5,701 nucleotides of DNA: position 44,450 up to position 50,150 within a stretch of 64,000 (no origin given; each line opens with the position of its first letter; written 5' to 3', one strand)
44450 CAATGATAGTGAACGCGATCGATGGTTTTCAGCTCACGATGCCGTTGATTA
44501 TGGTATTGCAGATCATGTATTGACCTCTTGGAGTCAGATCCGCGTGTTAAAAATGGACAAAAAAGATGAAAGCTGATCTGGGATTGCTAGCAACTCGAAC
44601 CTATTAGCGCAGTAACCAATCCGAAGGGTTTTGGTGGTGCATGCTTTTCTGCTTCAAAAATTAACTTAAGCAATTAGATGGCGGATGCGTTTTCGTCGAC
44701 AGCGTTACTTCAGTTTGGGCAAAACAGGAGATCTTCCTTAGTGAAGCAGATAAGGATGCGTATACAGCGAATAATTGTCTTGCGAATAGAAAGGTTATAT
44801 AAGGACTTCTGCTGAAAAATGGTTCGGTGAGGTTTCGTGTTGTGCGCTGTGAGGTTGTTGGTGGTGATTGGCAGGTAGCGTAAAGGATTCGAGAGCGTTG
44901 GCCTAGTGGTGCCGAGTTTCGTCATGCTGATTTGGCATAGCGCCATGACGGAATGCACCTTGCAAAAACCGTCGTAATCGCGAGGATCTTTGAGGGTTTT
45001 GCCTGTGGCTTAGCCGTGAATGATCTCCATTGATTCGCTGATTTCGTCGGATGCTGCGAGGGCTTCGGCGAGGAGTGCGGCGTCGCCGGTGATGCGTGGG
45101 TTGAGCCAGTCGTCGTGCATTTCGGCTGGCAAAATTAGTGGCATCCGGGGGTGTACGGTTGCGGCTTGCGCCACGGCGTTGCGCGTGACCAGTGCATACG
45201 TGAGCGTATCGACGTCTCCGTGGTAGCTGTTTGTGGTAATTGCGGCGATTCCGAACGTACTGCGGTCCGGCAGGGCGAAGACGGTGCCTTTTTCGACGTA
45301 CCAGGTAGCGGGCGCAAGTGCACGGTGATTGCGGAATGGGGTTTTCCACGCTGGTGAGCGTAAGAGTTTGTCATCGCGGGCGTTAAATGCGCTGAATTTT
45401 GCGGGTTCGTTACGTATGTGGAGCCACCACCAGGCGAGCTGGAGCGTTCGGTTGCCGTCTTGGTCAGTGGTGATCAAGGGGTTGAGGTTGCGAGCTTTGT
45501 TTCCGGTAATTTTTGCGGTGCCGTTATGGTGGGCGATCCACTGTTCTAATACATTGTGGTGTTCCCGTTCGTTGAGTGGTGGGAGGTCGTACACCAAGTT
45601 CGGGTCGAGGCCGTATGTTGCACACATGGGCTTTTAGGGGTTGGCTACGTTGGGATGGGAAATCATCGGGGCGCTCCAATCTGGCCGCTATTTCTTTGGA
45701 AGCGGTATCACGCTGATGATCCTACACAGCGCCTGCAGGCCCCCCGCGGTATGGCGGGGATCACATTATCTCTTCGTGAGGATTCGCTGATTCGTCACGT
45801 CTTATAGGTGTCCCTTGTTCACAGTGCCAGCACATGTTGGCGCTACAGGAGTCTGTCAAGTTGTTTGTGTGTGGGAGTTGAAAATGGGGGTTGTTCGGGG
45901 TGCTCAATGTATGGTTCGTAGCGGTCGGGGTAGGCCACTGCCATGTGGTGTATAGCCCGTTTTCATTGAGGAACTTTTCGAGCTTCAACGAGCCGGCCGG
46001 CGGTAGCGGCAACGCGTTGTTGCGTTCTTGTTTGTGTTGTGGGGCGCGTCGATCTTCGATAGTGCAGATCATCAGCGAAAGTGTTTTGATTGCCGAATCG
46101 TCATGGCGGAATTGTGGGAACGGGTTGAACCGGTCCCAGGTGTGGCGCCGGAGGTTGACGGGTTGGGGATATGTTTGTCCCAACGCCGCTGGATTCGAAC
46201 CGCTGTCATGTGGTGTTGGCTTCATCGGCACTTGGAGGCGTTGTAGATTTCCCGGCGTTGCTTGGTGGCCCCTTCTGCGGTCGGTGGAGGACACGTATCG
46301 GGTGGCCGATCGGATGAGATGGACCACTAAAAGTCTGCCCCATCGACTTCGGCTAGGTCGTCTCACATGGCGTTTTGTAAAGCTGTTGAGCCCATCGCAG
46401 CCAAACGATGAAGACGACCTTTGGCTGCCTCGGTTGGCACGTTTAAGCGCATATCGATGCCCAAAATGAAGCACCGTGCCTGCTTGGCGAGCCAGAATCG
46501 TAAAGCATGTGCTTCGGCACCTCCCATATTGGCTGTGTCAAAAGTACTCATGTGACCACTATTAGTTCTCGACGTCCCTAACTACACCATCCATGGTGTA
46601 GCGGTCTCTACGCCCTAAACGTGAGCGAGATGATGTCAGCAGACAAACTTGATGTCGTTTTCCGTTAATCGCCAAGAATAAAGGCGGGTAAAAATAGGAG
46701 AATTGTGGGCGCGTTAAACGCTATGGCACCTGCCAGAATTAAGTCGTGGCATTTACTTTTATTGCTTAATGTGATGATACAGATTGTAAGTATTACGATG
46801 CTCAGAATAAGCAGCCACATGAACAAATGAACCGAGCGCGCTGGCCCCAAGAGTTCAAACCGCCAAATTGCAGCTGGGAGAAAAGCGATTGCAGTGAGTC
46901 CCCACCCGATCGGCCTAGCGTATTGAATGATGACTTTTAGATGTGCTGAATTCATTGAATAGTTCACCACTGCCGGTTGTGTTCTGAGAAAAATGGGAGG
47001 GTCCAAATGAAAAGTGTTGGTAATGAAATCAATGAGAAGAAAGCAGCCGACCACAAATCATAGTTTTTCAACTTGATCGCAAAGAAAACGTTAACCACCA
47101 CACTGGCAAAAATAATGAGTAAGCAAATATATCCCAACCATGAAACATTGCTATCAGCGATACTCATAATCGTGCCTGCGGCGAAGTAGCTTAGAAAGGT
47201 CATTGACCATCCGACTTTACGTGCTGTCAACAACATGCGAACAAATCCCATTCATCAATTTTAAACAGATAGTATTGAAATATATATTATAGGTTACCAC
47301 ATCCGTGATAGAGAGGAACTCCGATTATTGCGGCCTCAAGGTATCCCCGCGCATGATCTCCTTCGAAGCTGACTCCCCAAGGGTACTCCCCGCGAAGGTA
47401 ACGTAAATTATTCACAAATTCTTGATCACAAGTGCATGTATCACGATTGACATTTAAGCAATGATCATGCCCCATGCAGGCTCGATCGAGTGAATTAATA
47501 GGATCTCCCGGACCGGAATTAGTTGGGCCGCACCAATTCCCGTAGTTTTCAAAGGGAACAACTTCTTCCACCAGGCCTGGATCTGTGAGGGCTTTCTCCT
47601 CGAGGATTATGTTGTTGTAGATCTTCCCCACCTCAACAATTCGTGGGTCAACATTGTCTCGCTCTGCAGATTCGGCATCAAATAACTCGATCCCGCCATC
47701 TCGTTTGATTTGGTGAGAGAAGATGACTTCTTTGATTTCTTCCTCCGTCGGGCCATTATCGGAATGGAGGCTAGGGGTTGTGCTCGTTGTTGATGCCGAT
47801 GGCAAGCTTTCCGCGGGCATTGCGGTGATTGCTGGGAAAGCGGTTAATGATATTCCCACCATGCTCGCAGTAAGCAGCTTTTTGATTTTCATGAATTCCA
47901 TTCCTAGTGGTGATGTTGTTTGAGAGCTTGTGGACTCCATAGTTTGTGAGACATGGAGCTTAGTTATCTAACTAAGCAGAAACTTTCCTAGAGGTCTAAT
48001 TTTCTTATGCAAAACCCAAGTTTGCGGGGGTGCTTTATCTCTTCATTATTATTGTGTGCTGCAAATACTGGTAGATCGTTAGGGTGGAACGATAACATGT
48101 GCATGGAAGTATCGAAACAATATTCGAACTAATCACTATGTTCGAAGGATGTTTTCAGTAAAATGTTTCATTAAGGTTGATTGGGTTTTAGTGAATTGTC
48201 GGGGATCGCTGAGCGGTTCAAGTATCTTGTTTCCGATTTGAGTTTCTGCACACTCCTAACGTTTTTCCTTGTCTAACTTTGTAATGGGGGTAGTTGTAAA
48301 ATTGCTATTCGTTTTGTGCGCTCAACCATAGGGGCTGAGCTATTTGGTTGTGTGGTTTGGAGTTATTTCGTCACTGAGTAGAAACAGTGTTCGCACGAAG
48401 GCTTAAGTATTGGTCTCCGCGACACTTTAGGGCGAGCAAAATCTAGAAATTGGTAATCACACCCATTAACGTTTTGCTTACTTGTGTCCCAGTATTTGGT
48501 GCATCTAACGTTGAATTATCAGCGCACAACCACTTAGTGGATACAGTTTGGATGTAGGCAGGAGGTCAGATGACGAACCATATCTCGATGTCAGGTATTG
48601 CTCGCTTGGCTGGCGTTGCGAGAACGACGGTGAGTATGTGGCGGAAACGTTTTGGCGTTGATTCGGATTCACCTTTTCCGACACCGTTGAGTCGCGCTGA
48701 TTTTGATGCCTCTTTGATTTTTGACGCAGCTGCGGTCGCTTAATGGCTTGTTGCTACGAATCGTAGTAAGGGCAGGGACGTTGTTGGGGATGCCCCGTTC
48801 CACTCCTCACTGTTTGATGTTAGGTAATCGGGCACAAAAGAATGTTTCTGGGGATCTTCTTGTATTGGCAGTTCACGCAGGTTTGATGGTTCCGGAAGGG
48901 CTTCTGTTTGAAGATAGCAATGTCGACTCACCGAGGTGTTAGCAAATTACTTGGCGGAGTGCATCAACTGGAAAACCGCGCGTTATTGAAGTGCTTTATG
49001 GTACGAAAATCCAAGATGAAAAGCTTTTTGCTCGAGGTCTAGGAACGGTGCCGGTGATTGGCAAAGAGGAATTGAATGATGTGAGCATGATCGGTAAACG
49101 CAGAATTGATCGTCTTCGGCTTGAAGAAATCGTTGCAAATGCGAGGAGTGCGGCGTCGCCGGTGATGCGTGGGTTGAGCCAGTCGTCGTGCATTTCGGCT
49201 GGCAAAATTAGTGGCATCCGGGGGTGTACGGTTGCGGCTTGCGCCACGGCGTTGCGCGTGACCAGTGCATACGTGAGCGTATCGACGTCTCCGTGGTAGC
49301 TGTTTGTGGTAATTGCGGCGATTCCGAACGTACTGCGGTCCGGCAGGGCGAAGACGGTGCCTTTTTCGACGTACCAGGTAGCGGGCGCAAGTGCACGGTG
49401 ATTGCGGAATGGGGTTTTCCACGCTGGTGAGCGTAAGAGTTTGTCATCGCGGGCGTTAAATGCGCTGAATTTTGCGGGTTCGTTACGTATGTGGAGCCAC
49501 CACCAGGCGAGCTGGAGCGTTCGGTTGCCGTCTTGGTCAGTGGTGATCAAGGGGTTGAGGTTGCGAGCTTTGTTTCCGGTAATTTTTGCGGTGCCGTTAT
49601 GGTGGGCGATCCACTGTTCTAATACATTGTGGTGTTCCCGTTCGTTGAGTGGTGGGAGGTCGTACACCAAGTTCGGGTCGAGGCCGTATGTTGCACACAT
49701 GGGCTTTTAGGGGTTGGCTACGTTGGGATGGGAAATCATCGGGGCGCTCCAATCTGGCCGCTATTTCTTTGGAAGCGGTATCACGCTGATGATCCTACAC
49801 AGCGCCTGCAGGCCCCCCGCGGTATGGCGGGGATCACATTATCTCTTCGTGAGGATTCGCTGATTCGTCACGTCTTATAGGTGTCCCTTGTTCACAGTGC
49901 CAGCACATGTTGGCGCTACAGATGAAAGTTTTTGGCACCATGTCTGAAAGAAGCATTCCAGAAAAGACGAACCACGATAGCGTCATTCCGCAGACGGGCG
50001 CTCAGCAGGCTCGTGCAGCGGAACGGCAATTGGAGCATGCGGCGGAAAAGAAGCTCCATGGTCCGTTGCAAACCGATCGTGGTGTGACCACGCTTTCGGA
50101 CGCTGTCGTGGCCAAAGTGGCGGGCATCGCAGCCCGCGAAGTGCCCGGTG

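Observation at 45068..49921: Perfect 781-bp direct repeats bracket the PLA2 module and duplicate an SRAP (YedK-like) gene; the right repeat ends exactly at the Asp23 start codon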

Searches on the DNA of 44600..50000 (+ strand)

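Call 10: search_dna_similar(query=window:44600-50000:+, collection=plasmids, mode=near, max_rows=15)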
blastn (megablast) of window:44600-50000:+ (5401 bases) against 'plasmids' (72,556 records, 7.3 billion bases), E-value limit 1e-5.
No match.

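Call 11: search_dna_similar(query=window:44600-50000:+, collection=phages, mode=near, max_rows=15)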
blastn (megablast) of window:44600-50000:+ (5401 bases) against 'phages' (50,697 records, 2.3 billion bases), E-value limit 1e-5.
No match.
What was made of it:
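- Tried and rejected: Plasmid or phage origin of X. Megablast of 44600-50000 against the plasmid and phage collections found nothing (calls 10, 11).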
